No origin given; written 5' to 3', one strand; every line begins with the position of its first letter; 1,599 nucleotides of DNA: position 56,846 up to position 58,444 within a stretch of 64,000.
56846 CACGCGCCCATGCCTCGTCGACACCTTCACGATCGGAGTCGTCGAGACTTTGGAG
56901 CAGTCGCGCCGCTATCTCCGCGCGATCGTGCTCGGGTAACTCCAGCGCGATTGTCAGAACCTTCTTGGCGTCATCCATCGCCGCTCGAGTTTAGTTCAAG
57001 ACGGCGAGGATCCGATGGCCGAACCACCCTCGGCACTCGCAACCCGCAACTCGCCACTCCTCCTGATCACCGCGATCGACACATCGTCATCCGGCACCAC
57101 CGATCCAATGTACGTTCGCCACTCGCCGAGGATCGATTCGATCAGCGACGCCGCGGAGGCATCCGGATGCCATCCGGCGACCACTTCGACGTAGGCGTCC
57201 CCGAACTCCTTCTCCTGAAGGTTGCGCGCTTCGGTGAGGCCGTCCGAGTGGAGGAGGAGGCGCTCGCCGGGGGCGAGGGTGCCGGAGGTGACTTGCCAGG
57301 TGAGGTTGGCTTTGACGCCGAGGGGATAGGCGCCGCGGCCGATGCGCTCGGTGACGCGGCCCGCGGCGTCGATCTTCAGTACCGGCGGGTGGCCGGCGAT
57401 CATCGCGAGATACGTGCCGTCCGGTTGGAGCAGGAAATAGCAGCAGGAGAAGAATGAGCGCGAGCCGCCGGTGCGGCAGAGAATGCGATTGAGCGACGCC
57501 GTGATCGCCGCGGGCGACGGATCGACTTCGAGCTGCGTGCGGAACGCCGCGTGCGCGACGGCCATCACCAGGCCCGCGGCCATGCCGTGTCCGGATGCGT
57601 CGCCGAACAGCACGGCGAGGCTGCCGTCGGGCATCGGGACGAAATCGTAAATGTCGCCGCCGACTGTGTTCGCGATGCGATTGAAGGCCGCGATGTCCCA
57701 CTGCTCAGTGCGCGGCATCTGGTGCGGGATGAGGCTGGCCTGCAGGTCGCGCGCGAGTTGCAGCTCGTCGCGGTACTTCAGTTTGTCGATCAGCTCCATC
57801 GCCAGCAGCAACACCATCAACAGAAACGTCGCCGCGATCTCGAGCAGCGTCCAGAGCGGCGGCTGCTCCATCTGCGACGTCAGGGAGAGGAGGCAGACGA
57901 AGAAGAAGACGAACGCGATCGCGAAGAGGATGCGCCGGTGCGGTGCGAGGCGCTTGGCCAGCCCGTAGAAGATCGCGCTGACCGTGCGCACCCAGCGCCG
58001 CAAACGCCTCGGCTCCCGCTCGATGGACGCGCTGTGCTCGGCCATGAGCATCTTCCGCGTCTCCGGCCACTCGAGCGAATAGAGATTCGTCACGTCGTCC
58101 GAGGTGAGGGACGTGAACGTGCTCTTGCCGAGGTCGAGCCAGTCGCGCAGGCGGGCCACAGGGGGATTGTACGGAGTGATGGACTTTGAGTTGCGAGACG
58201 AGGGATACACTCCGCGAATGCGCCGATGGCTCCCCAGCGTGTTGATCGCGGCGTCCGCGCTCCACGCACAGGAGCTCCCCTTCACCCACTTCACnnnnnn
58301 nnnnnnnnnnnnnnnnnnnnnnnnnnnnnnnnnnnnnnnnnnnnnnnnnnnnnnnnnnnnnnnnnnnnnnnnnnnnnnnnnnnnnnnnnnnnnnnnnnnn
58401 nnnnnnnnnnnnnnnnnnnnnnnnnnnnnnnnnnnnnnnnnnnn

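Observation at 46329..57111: Variable locus between two convergent genes with back-to-back duplicated 3' ends of both flanks, trapping two alternative cargos side by side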

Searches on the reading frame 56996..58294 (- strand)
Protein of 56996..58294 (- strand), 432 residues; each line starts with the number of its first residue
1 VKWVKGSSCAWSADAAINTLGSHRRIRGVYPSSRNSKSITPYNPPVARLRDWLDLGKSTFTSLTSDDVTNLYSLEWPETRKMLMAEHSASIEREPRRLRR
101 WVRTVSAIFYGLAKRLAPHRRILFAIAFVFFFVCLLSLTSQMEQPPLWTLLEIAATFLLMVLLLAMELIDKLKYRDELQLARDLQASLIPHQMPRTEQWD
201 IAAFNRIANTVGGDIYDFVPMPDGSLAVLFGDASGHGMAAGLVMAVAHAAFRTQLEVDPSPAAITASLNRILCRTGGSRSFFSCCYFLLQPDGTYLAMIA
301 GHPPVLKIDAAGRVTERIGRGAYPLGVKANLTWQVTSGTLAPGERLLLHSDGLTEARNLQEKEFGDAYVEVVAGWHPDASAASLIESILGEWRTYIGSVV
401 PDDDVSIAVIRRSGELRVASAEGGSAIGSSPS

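Call 9: search_protein_families(library=pfam, proteins=[window:56996-58294:-], max_evalue=0.01)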
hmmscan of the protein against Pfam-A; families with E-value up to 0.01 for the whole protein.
window:56996-58294:- (432 aa): 1 family
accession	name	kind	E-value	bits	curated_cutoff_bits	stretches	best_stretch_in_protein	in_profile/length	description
PF07228.17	SpoIIE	-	3.9e-39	135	25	1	222-412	1-191/192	Stage II sporulation protein E (SpoIIE)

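Call 12: find_encoding_contigs(protein=window:56996-58294:-, flank=10000, max_places=10)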
Protein window:56996-58294:- (432 aa): 2 contigs read that carry it; 2 places shown.
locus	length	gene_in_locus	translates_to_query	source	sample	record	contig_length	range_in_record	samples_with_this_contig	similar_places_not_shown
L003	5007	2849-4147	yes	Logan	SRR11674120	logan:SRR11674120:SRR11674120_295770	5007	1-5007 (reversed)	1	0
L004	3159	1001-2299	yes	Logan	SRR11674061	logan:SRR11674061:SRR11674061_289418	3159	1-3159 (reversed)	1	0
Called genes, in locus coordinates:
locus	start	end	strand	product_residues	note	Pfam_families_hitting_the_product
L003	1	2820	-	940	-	?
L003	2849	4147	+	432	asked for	PF07228:SpoIIE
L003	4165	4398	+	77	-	PF09720:Unstab_antitox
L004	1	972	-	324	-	?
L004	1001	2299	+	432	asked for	PF07228:SpoIIE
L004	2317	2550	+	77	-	PF09720:Unstab_antitox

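Call 27: find_related_loci(query=window:56996-58294:-, collection=metagenome_contigs, flank=10000)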
Query window:56996-58294:- (432 aa) in metagenome_contigs; peptide patterns used: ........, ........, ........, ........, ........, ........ (x = any residue, [..] = any of these).
364 stretches matched a pattern; 58 encode a relative of the query (tblastn E <= 1e-3); 58 distinct loci.
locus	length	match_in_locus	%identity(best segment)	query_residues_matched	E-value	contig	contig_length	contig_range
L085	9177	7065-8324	92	1-422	0e+0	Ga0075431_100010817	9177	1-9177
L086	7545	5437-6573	77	34-412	0e+0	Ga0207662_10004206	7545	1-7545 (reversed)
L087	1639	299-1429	76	34-411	0e+0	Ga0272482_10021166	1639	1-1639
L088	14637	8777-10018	63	5-412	6e-175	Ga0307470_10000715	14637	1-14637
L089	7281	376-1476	69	46-412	2e-174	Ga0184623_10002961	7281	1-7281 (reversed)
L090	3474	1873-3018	66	31-412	0e+0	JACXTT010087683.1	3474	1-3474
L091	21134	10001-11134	65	34-412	4e-170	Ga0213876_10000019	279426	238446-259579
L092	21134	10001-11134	65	34-412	1e-169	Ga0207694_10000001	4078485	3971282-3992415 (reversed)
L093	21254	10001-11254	63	5-412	3e-168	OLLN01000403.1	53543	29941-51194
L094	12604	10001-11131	64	35-412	3e-167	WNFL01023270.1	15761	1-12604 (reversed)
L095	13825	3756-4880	64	37-412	2e-167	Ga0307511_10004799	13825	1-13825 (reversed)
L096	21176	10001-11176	62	27-412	3e-166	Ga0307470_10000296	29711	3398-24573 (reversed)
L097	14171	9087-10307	62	2-412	6e-166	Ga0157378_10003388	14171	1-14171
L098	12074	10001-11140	65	33-413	2e-165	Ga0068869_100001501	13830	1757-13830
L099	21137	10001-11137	65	33-412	3e-164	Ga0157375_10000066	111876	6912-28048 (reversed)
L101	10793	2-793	94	157-422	4e-164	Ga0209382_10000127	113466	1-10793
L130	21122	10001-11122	65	35-410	3e-169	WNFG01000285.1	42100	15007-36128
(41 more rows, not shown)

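Call 63: search_protein_families(library=pfam, proteins=[L130:11377-12450:-, L130:12871-13371:-, L130:13544-14914:+, L130:14991-15491:-, L101:834-1106:-, L101:1862-3004:-, L101:3073-3999:+, L101:4166-4924:-, L101:1541-1789:-], max_evalue=0.01)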
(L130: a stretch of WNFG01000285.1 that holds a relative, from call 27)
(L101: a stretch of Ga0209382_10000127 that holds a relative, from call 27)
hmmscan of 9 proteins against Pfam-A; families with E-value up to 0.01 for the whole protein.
L130:11377-12450:- (357 aa): 1 family
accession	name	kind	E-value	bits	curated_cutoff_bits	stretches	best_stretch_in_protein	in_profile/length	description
PF05014.21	Nuc_deoxyrib_tr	-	0.0016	19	28.8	1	274-326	48-102/117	Nucleoside 2-deoxyribosyltransferase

L130:12871-13371:- (166 aa): 0 families

L130:13544-14914:+ (456 aa): 0 families

L130:14991-15491:- (166 aa): 0 families

L101:834-1106:- (90 aa): 1 family
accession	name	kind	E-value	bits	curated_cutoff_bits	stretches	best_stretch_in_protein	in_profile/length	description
PF24732.2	ParE_like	-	5.4e-10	39.6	24.4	1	19-85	2-67/67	ParE-like toxin domain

L101:1862-3004:- (380 aa): 1 family
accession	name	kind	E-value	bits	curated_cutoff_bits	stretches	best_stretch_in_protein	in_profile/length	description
PF04471.18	Mrr_cat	-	1.5e-09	38.4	21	1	34-131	21-111/115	Restriction endonuclease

L101:3073-3999:+ (308 aa): 2 families
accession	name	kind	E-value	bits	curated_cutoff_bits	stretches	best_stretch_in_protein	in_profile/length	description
PF13676.11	TIR_2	-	6.9e-30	104.5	28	1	6-128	2-121/122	TIR domain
PF01582.25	TIR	-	2.3e-07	31.2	21.3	1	10-104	11-101/179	TIR domain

L101:4166-4924:- (252 aa): 1 family
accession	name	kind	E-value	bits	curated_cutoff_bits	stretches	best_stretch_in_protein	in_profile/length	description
PF20712.2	CyanoTRADDas_TM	-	2.9e-18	66.2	24.3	1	119-187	1-68/68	Cyanobacterial TRADD-N associated 2-Transmembrane domain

L101:1541-1789:- (82 aa): 0 families

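Call 70: search_protein_families(library=padloc, proteins=[L101:3073-3999:+, L101:1862-3004:-, L101:4166-4924:-, L130:11377-12450:-], max_evalue=0.001)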
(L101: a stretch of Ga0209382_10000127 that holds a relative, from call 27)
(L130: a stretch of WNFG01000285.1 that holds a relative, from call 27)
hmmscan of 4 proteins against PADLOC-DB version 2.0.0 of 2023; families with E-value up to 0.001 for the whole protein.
L101:3073-3999:+ (308 aa): 7 families
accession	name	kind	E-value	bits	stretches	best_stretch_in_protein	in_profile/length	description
PDLC02421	Aga_TIR-PNTD1-PNTD2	-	7.7e-22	76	1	6-155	7-155/430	Class I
PDLC02403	Aga_TIR-PNTD1-PNTD2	-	3.5e-18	63.9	1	6-134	6-133/443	Class I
PDLC02012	SAVED5--SAVED_TIR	-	1.6e-11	42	1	6-86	17-96/404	-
PDLC05062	PDC-S66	-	1.7e-09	35.5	1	6-78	152-224/282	-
PDLC03957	bSEFIR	-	6.3e-08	30.8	1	3-65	39-104/412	-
PDLC02416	Aga_REase-TIR-PNTD1-PNTD2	-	7.3e-07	26.2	1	10-133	163-279/572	Class I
PDLC00728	Effector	-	0.00062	16.8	1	6-54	13-61/432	TIR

L101:1862-3004:- (380 aa): 1 family
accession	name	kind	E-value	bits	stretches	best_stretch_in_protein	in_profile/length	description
PDLC04819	PDC-S02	-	0.00038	17.8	1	68-132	242-303/334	-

L101:4166-4924:- (252 aa): 0 families

L130:11377-12450:- (357 aa): 1 family
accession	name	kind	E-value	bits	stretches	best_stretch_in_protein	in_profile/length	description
PDLC00733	Effector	-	2.2e-08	31.4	1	273-342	288-357/388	TIR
